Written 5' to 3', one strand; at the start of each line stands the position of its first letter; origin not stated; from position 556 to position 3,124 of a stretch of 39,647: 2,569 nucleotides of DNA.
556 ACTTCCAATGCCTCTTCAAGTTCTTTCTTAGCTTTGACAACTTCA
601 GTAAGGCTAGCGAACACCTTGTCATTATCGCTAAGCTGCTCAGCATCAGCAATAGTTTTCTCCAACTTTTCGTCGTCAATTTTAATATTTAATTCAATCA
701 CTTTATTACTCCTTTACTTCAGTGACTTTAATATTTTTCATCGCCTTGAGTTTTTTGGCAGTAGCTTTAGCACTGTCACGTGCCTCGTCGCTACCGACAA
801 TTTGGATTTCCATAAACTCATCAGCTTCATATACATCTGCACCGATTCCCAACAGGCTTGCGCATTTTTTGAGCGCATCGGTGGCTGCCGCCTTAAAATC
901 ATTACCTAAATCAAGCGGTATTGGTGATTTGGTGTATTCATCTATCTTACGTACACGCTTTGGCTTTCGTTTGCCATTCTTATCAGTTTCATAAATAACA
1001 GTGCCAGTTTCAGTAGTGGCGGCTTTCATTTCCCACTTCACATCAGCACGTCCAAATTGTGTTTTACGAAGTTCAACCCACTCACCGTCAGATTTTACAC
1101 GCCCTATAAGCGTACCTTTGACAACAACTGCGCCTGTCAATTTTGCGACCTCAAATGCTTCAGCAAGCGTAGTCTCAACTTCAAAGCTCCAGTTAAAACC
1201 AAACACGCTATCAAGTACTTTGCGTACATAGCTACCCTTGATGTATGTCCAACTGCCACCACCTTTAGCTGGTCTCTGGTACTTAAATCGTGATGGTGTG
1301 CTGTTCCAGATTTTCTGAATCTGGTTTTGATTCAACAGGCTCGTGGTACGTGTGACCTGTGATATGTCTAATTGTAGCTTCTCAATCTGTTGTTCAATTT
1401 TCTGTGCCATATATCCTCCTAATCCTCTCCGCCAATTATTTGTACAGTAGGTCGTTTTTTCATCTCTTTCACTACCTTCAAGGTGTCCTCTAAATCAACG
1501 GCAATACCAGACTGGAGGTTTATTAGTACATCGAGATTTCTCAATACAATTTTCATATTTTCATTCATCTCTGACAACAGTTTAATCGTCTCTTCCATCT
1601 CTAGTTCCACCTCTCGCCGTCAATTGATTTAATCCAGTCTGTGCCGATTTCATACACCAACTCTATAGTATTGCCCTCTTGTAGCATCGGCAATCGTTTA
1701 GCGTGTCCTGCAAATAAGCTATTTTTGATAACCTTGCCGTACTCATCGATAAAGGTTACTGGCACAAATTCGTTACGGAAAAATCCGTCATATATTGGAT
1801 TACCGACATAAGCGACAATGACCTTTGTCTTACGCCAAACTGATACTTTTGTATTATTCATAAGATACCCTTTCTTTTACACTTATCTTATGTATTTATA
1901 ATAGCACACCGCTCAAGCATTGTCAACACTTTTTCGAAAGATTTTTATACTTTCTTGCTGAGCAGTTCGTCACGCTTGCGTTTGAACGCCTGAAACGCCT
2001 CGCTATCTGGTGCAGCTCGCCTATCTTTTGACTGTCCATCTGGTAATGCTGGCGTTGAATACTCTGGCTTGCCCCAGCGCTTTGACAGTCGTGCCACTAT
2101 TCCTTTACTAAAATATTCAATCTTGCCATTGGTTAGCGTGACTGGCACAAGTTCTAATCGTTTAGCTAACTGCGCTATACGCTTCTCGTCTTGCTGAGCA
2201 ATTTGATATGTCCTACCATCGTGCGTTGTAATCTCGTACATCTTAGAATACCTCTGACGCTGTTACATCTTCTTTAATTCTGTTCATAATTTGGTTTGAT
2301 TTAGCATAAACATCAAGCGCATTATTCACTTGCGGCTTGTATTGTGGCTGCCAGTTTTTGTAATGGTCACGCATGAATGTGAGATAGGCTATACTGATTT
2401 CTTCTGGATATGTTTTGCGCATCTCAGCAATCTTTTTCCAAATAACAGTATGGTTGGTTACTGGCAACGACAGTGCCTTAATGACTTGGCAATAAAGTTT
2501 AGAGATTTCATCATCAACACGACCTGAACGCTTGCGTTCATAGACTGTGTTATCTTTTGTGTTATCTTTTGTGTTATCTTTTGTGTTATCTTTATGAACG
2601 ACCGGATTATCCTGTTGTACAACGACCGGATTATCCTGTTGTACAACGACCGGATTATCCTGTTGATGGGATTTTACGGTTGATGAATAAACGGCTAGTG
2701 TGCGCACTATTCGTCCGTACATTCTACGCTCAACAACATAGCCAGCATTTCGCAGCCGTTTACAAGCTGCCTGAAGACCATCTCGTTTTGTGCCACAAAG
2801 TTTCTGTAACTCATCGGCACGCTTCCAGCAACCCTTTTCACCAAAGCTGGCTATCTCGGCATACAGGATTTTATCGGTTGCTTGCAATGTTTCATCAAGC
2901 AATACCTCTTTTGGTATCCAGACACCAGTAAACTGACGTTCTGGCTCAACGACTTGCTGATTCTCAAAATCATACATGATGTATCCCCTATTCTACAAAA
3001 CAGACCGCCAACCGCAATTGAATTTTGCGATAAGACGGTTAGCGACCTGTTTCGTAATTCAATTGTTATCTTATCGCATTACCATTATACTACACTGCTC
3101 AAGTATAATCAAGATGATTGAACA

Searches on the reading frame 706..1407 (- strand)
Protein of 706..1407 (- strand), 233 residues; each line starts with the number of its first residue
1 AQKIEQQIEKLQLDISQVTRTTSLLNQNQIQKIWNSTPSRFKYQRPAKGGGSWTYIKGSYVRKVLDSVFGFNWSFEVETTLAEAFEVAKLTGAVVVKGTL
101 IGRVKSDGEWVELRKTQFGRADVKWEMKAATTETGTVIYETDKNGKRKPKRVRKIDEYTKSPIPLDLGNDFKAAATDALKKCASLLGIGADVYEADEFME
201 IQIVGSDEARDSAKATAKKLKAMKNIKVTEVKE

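Call 30: search_protein_families(library=phrogs, proteins=[window:706-1407:-], max_evalue=0.001)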
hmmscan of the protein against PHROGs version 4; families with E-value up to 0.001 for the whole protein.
window:706-1407:- (233 aa): 3 families
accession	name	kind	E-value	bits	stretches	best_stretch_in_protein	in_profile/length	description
phrog_37405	-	unknown function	2.4e-35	123.4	2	22-133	21-135/221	-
phrog_7838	-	DNA, RNA and nucleotide metabolism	5e-06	27.3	1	172-195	122-145/242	exonuclease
phrog_1097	-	DNA, RNA and nucleotide metabolism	0.00022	22.2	0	170-202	96-129/251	Erf-like ssDNA annealing protein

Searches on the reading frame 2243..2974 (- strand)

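Call 30: search_protein_families(library=phrogs, proteins=[window:2243-2974:-], max_evalue=0.001)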
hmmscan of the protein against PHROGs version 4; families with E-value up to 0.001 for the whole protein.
window:2243-2974:- (243 aa): 7 families
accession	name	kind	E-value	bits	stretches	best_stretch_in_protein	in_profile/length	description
phrog_270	-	DNA, RNA and nucleotide metabolism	5.4e-13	50.1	1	12-165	27-187/383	replication initiation protein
phrog_428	-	DNA, RNA and nucleotide metabolism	8.9e-10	39.3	1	16-167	89-240/455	replication initiation protein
phrog_678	-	DNA, RNA and nucleotide metabolism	2.9e-08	34.7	1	19-149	66-206/346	replication initiation O-like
phrog_186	-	DNA, RNA and nucleotide metabolism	6.9e-08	33.5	1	18-159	23-175/308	DnaD-like helicase loader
phrog_19658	-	DNA, RNA and nucleotide metabolism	1.5e-06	28.9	1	20-153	7-147/283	replication initiation protein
phrog_2880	-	DNA, RNA and nucleotide metabolism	6.5e-06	26.4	1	12-144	9-146/459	replication initiation protein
phrog_345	-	DNA, RNA and nucleotide metabolism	2.7e-05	25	1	31-186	46-227/297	replication initiation O-like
